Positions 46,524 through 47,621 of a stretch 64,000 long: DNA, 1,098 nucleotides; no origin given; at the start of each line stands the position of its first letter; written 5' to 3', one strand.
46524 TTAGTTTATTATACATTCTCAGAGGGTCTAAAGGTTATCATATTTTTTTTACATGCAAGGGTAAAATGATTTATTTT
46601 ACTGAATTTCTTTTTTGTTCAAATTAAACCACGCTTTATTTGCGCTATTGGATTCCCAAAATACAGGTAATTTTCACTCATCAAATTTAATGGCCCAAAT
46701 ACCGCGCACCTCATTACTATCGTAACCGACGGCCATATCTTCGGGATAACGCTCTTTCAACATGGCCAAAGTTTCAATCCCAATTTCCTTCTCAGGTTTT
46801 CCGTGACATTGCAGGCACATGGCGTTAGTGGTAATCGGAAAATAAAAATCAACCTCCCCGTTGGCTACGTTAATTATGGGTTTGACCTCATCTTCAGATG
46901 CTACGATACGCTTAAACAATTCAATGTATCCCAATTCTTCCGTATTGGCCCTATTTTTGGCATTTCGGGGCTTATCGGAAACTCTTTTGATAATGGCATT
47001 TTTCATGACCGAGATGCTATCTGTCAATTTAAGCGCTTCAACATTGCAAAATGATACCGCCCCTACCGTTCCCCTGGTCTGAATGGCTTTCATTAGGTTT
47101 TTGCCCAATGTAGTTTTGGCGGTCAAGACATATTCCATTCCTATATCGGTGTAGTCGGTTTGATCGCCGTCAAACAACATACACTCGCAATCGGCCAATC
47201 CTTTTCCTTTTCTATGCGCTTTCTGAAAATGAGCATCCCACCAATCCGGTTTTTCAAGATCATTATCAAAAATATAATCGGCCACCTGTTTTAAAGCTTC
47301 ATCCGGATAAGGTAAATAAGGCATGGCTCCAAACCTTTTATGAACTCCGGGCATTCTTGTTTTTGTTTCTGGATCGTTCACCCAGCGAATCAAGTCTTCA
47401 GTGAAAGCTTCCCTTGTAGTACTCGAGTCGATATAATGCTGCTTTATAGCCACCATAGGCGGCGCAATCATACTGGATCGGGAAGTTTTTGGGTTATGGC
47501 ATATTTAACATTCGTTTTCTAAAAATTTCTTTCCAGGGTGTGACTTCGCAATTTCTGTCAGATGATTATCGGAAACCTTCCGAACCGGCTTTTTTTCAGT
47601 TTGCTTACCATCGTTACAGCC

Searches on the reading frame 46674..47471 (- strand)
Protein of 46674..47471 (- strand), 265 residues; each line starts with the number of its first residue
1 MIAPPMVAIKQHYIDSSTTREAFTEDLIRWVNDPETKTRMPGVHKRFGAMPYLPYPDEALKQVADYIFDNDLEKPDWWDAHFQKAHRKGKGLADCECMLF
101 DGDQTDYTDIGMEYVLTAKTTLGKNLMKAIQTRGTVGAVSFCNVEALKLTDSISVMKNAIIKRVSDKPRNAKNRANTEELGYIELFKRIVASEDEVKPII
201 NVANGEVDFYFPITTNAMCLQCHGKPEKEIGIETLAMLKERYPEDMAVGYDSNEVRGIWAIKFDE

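Call 9: search_protein_families(library=pfam, proteins=[window:46674-47471:-], max_evalue=0.01)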
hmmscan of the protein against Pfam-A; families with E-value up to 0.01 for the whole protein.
window:46674-47471:- (265 aa): 1 family
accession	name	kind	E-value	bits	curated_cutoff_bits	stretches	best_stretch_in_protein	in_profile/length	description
PF11845.13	Tll0287-like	-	2e-17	64.4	24.1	1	130-262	34-142/144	Tll0287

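Call 12: find_homologous_proteins(query=window:46674-47471:-, max_evalue=1e-10)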
Query window:46674-47471:- (265 aa): 1166 proteins with E <= 1e-10 among 1381 candidates; the best 120 are listed.
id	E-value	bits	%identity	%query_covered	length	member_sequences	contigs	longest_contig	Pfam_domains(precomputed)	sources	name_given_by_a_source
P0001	1.6e-160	550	91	100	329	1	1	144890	PF11845.14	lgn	-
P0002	2.9e-159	546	89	100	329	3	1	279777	PF11845.14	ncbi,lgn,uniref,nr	ncbi:Tll0287-like domain-containing protein [Kriegella aquimaris]|uniref:Cytochrome c domain-contain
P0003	4.3e-149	513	82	100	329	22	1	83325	PF11845.14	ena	-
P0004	6.1e-144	496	81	100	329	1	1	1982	PF11845.14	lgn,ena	-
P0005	1.4e-124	433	68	100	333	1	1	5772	PF11845.14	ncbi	ncbi:MAG: Tll0287-like domain-containing protein [Aurantibacter sp.]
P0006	1.1e-115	404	63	100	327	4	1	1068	PF11845.14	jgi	-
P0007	3.6e-115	402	64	100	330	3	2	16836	PF11845.14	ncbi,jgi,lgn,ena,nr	ncbi:MAG TPA: DUF3365 domain-containing protein [Pricia sp.]|nr:DUF3365 domain-containing protein [P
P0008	5.6e-115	401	61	100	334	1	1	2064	PF11845.14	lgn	-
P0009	1.5e-113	396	65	100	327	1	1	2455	PF11845.14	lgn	-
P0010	1.5e-113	396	63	99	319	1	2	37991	PF11845.14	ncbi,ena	-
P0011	1.9e-113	396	64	100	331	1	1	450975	PF11845.14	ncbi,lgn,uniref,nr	ncbi:Protein of unknown function [Pricia antarctica]|uniref:Cytochrome c domain-containing protein n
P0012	1.2e-112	393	62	100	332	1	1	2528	PF11845.14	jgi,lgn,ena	-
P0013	1.9e-112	393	65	100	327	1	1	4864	PF11845.14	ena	-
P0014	3.1e-112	392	65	99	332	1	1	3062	PF11845.14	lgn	-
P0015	3.3e-112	392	61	100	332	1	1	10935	PF11845.14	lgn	-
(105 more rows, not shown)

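Call 19: find_related_loci(query=A1, collection=genome_contigs, flank=6000)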
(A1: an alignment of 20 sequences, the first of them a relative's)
Query A1 (329 aa) in genome_contigs; peptide patterns used: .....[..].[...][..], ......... (x = any residue, [..] = any of these).
533 stretches matched a pattern; 526 encode a relative of the query (tblastn E <= 1e-3); the best 80 are kept; 80 distinct loci.
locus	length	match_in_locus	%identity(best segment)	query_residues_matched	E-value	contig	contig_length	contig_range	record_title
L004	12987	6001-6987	88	1-329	0e+0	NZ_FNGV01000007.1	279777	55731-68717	Kriegella aquimaris strain DSM 19886, whole genome shotgun sequence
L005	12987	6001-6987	78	1-329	0e+0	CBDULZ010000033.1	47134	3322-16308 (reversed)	MAG TPA_asm: uncultured Kriegella sp. isolate SRR22808126_binner23_Refined_12 genome assembly, contig: ERZ25043457.355,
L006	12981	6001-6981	60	1-329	2e-138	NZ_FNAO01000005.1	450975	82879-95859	Pricia antarctica strain DSM 23421, whole genome shotgun sequence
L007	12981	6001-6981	57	2-328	8e-136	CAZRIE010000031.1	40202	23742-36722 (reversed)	MAG TPA_asm: uncultured Flavobacteriaceae bacterium isolate SRP155585_co1_26 genome assembly, contig: NODE_262_length_40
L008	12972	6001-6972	60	8-328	1e-134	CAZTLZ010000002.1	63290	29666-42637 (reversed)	MAG TPA_asm: uncultured Maribacter sp. isolate SRP065251_co2_52 genome assembly, contig: NODE_59_length_63290_cov_5.6954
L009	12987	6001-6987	57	1-329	6e-134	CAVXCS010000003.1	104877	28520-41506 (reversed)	MAG: uncultured Flavobacteriaceae bacterium isolate MFD03551.bin.1.48 genome assembly, contig: contig_31530, whole genom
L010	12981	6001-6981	57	1-329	2e-133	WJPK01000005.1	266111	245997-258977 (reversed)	Flavobacteriaceae bacterium EG-1 EG-1_5, whole genome shotgun sequence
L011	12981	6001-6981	56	1-329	6e-133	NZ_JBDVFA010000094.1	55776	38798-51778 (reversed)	MAG: Aurantibacter sp. isolate CB.37.F.D4_140_35 CB_37_F_D4_140_35_000000000094, whole genome shotgun sequence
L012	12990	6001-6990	58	1-329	4e-133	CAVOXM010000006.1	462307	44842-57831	MAG: uncultured Flavobacteriaceae bacterium isolate MFD09779.bin.2.8 genome assembly, contig: contig_47725, whole genome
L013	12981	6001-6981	57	1-329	4e-133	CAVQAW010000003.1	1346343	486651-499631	MAG: uncultured Flavobacteriaceae bacterium isolate MFD09964.bin.1.53 genome assembly, contig: contig_11725, whole genom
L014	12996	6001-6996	59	1-329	1e-132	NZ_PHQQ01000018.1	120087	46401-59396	Arenibacter catalasegens strain P308H10 contig18, whole genome shotgun sequence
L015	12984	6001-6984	58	1-328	3e-132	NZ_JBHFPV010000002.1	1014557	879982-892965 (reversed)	Maribacter algicola strain NBU2967 Scaffold2_1, whole genome shotgun sequence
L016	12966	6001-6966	58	4-328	4e-132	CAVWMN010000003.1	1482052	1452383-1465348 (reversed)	MAG: uncultured Flavobacteriaceae bacterium isolate MFD01275.bin.1.11 genome assembly, contig: contig_29181, whole genom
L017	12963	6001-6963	59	15-329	3e-131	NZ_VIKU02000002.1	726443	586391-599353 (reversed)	Pelagihabitans pacificus strain TP-CH-4 Scaffold2, whole genome shotgun sequence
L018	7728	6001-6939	60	15-329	1e-129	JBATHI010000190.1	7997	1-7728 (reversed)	MAG: Flavobacteriaceae bacterium isolate MFD10307_ilm_asm_bin17 k127_191428, whole genome shotgun sequence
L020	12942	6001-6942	58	13-328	4e-129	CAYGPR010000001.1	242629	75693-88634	MAG TPA_asm: uncultured Maribacter sp. isolate ERP117304_co3_264 genome assembly, contig: NODE_37_length_242629_cov_11.6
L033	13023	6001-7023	54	1-329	5e-125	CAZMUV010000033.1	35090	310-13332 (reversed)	MAG TPA_asm: uncultured Maribacter sp. isolate SRP155585_co1_57 genome assembly, contig: NODE_357_length_35090_cov_26.02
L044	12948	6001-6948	55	7-327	2e-121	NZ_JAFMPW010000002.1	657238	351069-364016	Muriicola sp. Z0-33 scaffold_2_length=657239, whole genome shotgun sequence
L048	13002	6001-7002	54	1-329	2e-120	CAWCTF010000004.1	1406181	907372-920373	MAG: uncultured Flavobacteriaceae bacterium isolate MFD05442.bin.2.54 genome assembly, contig: contig_27036, whole genom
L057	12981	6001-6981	57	1-329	1e-130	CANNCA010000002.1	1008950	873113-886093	uncultured Flavobacteriaceae bacterium isolate N2Y089-1.fasta genome assembly, contig: NODE_2, whole genome shotgun sequ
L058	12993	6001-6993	49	1-328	2e-113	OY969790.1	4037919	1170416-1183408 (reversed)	MAG: uncultured Flavobacteriaceae bacterium isolate MFD04716.bin.1.40 genome assembly, chromosome: 1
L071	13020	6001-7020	45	1-328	3e-106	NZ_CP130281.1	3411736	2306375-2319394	Aequorivita nionensis strain VBW088 chromosome, complete genome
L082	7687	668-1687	47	14-329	3e-102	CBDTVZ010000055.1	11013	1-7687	MAG TPA_asm: uncultured Eudoraea sp. isolate SRR7614711_metabat2_8 genome assembly, contig: ERZ23877654.1739, whole geno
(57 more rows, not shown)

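Call 26: search_protein_families(library=pfam, proteins=[L020:5103-5447:+, L048:2869-4284:+, L044:1510-2142:+, L048:4446-5111:+, L057:8016-9326:+, L057:1827-2627:+, L082:4009-5229:-, L071:11325-12782:+, L058:9268-10599:+, L017:8038-8718:+], max_evalue=0.001)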
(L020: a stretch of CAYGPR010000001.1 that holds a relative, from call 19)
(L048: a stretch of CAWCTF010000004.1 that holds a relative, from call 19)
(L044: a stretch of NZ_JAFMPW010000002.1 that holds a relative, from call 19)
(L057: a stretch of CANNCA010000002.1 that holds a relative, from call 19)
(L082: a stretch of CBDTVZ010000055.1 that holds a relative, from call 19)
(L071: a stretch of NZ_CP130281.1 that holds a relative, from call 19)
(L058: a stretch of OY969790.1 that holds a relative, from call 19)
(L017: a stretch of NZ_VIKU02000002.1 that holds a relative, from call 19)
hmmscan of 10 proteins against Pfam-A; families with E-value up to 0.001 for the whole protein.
L020:5103-5447:+ (114 aa): 1 family
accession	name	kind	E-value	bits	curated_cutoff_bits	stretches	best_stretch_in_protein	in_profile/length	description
PF00581.25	Rhodanese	-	1.8e-22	80.1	22.2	1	25-113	4-99/102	Rhodanese-like domain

L048:2869-4284:+ (471 aa): 2 families
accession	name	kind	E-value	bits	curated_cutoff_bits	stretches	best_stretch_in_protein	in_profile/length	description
PF00581.25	Rhodanese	-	6.4e-31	107.3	22.2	2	366-456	1-101/102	Rhodanese-like domain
PF00753.33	Lactamase_B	-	1.5e-11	45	22.7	1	9-145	2-161/196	Metallo-beta-lactamase superfamily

L044:1510-2142:+ (210 aa): 3 families
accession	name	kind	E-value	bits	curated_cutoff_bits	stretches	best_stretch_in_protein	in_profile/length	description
PF13545.12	HTH_Crp_2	-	1.1e-07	32.1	27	1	150-209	2-63/70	Crp-like helix-turn-helix domain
PF00027.35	cNMP_binding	-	4.7e-05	23.7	27.5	1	29-114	3-86/89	Cyclic nucleotide-binding domain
PF00325.26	Crp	-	0.0002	21.5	21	1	170-196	4-30/32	Bacterial regulatory proteins, crp family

L048:4446-5111:+ (221 aa): 3 families
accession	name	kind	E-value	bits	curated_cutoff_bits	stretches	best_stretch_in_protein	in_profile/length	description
PF00578.27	AhpC-TSA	-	6.8e-32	110.5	26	1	14-144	1-123/124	AhpC/TSA family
PF08534.16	Redoxin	-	1.6e-12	47.8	26.6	1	15-143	3-129/148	Redoxin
PF10417.14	1-cysPrx_C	-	8.1e-12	45.4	21.1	1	165-203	1-40/41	C-terminal domain of 1-Cys peroxiredoxin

L057:8016-9326:+ (436 aa): 3 families
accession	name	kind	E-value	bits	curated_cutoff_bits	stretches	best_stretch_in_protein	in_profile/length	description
PF07992.20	Pyr_redox_2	-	8.5e-16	58.7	26.1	1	6-126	2-128/291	Pyridine nucleotide-disulphide oxidoreductase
PF03486.20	HI0933_like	-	0.00017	21.6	50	0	6-38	2-32/244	HI0933-like protein Rossmann domain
PF05834.18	Lycopene_cycl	-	0.00052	19.6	23.4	1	7-44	2-39/380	Lycopene cyclase protein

L057:1827-2627:+ (266 aa): 1 family
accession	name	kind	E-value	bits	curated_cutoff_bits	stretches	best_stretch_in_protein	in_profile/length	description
PF01925.25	TauE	-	1.7e-44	152.7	32.6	1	10-259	3-236/237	Sulfite exporter TauE/SafE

L082:4009-5229:- (406 aa): 2 families
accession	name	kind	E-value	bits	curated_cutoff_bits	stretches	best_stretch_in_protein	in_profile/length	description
PF00174.25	Oxidored_molyb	-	4.9e-49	166.6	24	1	88-259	4-167/169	Oxidoreductase molybdopterin binding domain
PF03404.22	Mo-co_dimer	-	2.9e-18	66.7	22.7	1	287-405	3-137/138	Mo-co oxidoreductase dimerisation domain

L071:11325-12782:+ (485 aa): 1 family
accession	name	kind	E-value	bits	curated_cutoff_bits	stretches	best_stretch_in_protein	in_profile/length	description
PF07992.20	Pyr_redox_2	-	6.5e-11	42.6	26.1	1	3-280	2-231/291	Pyridine nucleotide-disulphide oxidoreductase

L058:9268-10599:+ (443 aa): 1 family
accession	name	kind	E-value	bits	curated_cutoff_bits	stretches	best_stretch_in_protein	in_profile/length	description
PF01654.22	Cyt_bd_oxida_I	-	3.5e-145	484.2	26.2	1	9-438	3-418/418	Cytochrome bd terminal oxidase subunit I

L017:8038-8718:+ (226 aa): 0 families

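Call 29: search_solved_structures(query=L057:8016-9326:+, max_evalue=0.00001)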
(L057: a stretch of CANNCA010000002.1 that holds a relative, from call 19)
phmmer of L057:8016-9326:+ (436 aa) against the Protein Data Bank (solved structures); distinct sequences matched with E-value up to 0.00001: 23.
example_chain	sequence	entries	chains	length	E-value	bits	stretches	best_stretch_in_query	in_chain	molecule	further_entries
6mp5_A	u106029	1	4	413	1.5e-100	340.4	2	3-235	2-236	Sulfide:quinone oxidoreductase, mitochondrial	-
6mo6_A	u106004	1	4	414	1.5e-100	340.4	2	3-235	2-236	Sulfide:quinone oxidoreductase, mitochondrial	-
6oi5_A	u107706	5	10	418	1.5e-100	340.4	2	3-235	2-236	Sulfide:quinone oxidoreductase, mitochondrial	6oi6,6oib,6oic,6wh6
8dhk_A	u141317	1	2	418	5.4e-100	338.6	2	3-235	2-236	Sulfide:quinone oxidoreductase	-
1fcd_A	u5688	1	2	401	8.2e-21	77.6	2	6-166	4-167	FLAVOCYTOCHROME C SULFIDE DEHYDROGENASE (FLAVIN-BINDING SUBUNIT)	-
6ynv_e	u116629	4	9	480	1.4e-20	76.9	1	258-384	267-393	ATPTT1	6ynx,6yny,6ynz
3vrd_B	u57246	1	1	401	1.1e-19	73.9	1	6-179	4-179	Flavocytochrome c flavin subunit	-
3hyv_A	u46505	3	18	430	7.6e-18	67.9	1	6-202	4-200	Sulfide-quinone reductase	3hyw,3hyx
5n1t_A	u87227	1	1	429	3.5e-14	55.8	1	5-183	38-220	flavin-binding subunit of sulfide dehydrogenase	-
3szf_A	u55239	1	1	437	6.2e-09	38.5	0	4-184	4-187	Sulfide-quinone reductase, putative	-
3sx6_A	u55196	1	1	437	6.6e-09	38.4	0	4-184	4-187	Sulfide-quinone reductase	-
3szw_A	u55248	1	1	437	6.8e-09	38.3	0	4-184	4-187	Sulfide-quinone reductase, putative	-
3sz0_A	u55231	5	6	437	6.9e-09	38.3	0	4-184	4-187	Sulfide-quinone reductase, putative | Sulfide-quinone reductase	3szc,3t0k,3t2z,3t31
3sy4_A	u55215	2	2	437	7.8e-09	38.1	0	4-184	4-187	Sulfide-quinone reductase, putative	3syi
3sxi_A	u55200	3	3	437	8.1e-09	38.1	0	4-183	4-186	Sulfide-quinone reductase, putative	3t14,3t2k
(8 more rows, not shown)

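Call 33: find_homologous_proteins(query=L044:1510-2142:+, max_evalue=1e-10)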
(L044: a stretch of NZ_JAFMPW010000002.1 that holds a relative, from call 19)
Query L044:1510-2142:+ (210 aa): 8000 proteins with E <= 1e-10 among 8000 candidates; the best 120 are listed.
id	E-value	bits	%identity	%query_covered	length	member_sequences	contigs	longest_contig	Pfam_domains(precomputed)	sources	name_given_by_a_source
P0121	5.2e-133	459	100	100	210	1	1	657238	PF13545.13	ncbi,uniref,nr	ncbi:Crp/Fnr family transcriptional regulator [Muriicola sp. Z0-33]|uniref:Crp/Fnr family transcript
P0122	1.3e-126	438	95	100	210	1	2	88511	PF13545.13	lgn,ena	-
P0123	1.4e-126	438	94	100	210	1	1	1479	PF13545.13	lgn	-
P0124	3.2e-126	437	94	100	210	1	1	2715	PF13545.13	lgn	-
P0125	1.7e-124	431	93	100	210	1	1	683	PF13545.13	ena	-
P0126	5.1e-124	429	93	100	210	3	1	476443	PF13545.13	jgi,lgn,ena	-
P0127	1.5e-118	411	87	100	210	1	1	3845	PF13545.13,PF00027.36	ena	-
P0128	1.6e-118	411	87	100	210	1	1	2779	PF13545.13,PF00027.36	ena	-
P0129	3.3e-118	410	86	100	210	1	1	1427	PF13545.13,PF00027.36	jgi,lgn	-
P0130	4.9e-118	410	86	100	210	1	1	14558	PF13545.13,PF00027.36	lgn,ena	-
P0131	7.6e-118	409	86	100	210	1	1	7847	PF13545.13,PF00027.36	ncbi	-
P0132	9.5e-118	409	87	100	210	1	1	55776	PF13545.13,PF00027.36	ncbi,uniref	ncbi:Crp/Fnr family transcriptional regulator [Aurantibacter sp.]|uniref:Crp/Fnr family transcriptio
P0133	1.2e-117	409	86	100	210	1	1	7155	PF13545.13,PF00027.36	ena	-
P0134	1.7e-117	408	86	100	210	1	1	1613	PF13545.13,PF00027.36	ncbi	-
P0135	3.8e-117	407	86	100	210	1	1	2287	PF13545.13,PF00027.36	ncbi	-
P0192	1.1e-110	386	81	100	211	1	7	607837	PF13545.13,PF00027.36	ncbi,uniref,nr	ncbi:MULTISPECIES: Crp/Fnr family transcriptional regulator [Aquimarina]|uniref:Crp/Fnr family trans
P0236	7.5e-108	377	79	100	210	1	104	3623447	PF13545.13,PF00027.36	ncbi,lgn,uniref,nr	ncbi:Crp/Fnr family transcriptional regulator [Dokdonia sp. Dokd-P16]|uniref:Crp/Fnr family transcri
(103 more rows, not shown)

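Call 45: search_solved_structures(query=P0121, max_evalue=0.01, show_alignments=3)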
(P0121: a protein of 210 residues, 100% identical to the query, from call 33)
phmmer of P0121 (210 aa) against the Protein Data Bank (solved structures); distinct sequences matched with E-value up to 0.01: 26.
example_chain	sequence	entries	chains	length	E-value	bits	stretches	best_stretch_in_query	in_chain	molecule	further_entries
3dv8_A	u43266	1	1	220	8e-13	51.8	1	47-209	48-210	transcriptional regulator, Crp/Fnr family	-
2xgx_A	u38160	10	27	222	5.6e-07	32.7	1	33-207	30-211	GLOBAL NITROGEN REGULATOR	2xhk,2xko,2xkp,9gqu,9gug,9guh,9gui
8h3v_X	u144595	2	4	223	7.7e-05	25.7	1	40-206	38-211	NtcA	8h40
3la2_A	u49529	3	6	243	9.2e-05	25.5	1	40-206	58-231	Global nitrogen regulator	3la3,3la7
3qop_A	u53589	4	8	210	0.00051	23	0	31-77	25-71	Catabolite gene activator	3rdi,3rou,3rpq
4bh9_A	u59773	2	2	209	0.0008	22.4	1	31-205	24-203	cAMP-activated global transcriptional regulator CRP | CAMP RECEPTOR PROTEIN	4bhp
1hw5_A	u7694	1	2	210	0.0015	21.5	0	31-205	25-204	CATABOLITE GENE ACTIVATOR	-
1ruo_A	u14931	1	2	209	0.0018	21.2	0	31-77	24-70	PROTEIN (CATABOLITE GENE ACTIVATOR PROTEIN (CAP))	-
1o3q_A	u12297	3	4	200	0.0023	20.9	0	31-77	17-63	CATABOLITE GENE ACTIVATOR PROTEIN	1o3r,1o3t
1i5z_A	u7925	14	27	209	0.0025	20.8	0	31-77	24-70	CATABOLITE GENE ACTIVATOR PROTEIN | CATABOLITE GENE ACTIVATOR PROTEIN (CAP) | PROTEIN (CATABOLITE GENE ACTIVATOR PROTEIN (CAP))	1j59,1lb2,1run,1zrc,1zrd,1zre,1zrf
1g6n_A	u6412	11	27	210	0.0026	20.7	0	31-77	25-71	CATABOLITE GENE ACTIVATOR PROTEIN | PROTEIN (CATABOLITE GENE ACTIVATOR PROTEIN) | Catabolite gene activator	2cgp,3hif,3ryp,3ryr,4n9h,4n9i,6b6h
4i09_A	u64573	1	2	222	0.0026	20.7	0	31-205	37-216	Catabolite gene activator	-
3fwe_A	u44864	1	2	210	0.0027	20.7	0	31-76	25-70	Catabolite gene activator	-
6dt4_A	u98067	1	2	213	0.0027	20.6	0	31-205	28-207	Cyclic AMP receptor protein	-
4i01_A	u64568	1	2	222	0.0029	20.6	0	31-77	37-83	Catabolite gene activator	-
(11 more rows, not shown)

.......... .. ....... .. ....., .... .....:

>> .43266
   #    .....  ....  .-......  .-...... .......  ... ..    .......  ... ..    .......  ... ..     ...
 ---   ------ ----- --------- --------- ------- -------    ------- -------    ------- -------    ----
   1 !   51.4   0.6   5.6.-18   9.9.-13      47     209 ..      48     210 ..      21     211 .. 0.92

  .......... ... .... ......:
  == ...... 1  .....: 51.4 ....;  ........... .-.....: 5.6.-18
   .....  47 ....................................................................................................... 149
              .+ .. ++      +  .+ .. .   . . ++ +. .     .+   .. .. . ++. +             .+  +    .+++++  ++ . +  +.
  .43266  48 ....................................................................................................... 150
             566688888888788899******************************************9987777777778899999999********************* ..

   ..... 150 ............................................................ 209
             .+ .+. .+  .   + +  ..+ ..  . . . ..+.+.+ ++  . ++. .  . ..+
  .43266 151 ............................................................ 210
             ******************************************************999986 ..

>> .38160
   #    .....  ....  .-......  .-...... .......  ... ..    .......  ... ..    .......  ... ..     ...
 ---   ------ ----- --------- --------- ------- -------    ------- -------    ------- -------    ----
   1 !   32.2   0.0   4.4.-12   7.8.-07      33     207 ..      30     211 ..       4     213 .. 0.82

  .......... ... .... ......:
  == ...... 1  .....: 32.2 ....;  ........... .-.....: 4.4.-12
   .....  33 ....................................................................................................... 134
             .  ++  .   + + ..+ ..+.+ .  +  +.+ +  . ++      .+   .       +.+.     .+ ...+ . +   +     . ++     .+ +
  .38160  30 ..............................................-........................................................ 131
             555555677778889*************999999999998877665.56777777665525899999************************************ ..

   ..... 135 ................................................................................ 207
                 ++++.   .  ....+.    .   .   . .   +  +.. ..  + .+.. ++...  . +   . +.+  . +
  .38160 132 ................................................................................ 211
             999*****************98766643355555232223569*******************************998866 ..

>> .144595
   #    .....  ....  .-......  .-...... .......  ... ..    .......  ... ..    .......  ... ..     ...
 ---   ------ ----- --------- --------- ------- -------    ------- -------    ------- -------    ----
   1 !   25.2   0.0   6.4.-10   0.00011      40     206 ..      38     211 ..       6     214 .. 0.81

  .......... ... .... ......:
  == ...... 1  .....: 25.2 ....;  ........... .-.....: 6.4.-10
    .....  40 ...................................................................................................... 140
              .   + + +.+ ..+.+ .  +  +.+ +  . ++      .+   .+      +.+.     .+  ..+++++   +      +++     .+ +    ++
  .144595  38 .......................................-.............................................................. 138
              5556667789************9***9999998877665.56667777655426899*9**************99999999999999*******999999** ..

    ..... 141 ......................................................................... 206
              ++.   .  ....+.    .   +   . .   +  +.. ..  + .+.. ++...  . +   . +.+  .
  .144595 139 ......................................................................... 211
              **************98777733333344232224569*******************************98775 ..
